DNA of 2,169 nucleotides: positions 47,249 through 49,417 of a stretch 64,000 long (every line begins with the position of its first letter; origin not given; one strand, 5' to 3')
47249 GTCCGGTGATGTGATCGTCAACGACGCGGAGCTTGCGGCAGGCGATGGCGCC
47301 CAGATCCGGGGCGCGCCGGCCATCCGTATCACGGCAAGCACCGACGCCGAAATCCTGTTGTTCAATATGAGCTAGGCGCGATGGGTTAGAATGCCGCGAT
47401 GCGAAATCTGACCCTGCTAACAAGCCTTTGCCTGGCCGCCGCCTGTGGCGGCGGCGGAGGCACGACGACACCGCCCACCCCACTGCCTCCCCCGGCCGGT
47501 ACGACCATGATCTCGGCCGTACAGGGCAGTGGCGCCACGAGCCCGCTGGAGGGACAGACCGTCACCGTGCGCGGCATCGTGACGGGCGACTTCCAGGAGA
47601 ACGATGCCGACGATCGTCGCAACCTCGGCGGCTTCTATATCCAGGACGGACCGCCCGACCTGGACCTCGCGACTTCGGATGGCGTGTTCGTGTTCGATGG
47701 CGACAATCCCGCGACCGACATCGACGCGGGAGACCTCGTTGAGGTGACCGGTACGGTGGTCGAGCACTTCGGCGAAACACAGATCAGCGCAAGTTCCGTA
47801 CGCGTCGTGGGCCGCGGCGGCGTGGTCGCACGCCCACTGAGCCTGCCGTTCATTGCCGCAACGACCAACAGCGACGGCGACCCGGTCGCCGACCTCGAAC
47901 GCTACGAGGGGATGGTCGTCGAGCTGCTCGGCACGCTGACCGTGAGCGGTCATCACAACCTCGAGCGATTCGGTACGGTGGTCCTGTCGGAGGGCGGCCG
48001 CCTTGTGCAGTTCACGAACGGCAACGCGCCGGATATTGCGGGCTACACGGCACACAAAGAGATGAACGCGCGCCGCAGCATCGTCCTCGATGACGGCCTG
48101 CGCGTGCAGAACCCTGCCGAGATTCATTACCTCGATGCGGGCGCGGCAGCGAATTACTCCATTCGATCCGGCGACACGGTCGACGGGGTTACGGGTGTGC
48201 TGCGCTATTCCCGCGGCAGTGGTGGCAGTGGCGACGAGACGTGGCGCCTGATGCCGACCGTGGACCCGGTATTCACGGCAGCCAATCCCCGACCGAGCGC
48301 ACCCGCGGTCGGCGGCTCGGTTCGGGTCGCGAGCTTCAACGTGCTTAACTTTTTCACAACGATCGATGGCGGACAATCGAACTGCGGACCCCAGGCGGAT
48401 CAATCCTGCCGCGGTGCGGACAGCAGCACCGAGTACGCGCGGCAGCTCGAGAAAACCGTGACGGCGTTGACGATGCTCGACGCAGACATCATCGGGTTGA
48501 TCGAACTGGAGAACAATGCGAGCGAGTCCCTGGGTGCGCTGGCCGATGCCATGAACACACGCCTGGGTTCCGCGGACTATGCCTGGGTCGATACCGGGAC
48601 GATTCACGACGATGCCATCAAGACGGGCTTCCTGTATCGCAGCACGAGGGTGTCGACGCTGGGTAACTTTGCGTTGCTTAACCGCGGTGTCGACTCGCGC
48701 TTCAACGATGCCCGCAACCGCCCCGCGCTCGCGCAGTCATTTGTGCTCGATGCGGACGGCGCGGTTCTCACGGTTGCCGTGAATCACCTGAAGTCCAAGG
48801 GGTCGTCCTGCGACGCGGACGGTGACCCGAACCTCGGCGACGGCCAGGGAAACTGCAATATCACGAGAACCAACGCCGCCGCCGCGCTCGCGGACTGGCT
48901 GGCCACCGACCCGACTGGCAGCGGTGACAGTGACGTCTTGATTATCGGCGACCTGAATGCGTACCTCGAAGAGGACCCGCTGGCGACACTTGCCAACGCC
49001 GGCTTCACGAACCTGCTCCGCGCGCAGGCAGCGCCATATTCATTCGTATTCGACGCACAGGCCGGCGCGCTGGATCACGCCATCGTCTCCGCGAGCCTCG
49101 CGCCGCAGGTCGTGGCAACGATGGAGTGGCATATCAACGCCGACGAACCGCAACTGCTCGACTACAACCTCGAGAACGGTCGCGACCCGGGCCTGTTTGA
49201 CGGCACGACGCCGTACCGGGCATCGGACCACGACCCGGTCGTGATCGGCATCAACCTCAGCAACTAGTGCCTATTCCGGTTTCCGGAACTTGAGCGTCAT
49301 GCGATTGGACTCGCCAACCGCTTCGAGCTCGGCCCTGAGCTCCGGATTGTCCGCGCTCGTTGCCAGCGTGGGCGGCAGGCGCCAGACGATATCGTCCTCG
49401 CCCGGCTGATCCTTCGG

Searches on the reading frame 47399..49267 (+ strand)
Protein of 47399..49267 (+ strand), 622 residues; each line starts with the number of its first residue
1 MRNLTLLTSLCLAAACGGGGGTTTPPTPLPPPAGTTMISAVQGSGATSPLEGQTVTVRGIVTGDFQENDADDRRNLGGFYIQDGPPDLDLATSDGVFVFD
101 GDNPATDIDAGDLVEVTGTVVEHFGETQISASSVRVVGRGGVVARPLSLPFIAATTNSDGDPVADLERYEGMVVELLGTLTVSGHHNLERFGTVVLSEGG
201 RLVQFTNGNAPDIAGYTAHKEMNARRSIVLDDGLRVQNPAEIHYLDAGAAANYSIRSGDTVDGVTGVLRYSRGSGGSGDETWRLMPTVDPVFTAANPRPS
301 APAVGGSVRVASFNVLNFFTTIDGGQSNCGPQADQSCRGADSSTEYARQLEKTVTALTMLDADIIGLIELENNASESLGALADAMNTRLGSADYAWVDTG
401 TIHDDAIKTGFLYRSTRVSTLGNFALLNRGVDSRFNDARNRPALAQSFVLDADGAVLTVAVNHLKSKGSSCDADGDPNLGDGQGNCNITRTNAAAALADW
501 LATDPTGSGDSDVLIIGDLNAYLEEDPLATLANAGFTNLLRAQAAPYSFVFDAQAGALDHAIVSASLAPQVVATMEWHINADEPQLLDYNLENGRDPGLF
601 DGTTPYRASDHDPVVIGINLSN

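Call 13: find_encoding_contigs(protein=window:47399-49267:+, flank=2000, max_places=4)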
Protein window:47399-49267:+ (622 aa): no gene with exactly this product is on record in the collection.
